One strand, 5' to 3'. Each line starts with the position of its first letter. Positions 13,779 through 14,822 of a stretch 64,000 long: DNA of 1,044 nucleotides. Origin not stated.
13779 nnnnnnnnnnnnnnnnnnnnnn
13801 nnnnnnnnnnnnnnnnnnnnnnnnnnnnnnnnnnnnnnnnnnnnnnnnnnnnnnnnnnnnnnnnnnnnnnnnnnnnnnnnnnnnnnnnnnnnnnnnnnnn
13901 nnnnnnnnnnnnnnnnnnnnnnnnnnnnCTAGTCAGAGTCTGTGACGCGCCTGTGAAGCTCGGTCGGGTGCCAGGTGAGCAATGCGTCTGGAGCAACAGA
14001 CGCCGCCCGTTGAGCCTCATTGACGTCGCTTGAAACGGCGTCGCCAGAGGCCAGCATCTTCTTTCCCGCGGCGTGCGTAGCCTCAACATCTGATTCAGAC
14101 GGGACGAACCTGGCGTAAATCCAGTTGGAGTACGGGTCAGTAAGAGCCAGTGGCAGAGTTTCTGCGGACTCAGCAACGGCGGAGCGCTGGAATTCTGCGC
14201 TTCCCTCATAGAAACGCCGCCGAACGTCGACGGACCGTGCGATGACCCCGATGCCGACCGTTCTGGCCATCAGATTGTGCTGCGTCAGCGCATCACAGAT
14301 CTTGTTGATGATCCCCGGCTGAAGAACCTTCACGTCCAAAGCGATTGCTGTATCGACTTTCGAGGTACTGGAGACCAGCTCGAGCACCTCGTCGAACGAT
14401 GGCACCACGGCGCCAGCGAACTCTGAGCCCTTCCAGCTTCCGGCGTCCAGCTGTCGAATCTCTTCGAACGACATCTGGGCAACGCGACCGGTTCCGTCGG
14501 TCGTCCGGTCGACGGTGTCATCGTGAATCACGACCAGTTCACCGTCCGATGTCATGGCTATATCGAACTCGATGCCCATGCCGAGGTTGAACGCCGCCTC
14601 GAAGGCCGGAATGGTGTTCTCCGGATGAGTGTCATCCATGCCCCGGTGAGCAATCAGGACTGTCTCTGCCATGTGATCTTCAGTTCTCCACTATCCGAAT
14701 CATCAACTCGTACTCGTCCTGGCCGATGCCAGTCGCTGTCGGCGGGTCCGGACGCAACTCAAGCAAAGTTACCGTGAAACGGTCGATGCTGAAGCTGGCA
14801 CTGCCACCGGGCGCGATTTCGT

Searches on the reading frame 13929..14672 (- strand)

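Call 33: search_protein_families(library=pfam, proteins=[window:13929-14672:-], max_evalue=0.0001)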
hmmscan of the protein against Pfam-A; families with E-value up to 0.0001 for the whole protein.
window:13929-14672:- (247 aa): 1 family
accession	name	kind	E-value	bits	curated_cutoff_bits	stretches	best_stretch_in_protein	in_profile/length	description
PF03009.23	GDPD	-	1.6e-28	100.9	23.6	1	9-143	1-133/244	Glycerophosphoryl diester phosphodiesterase family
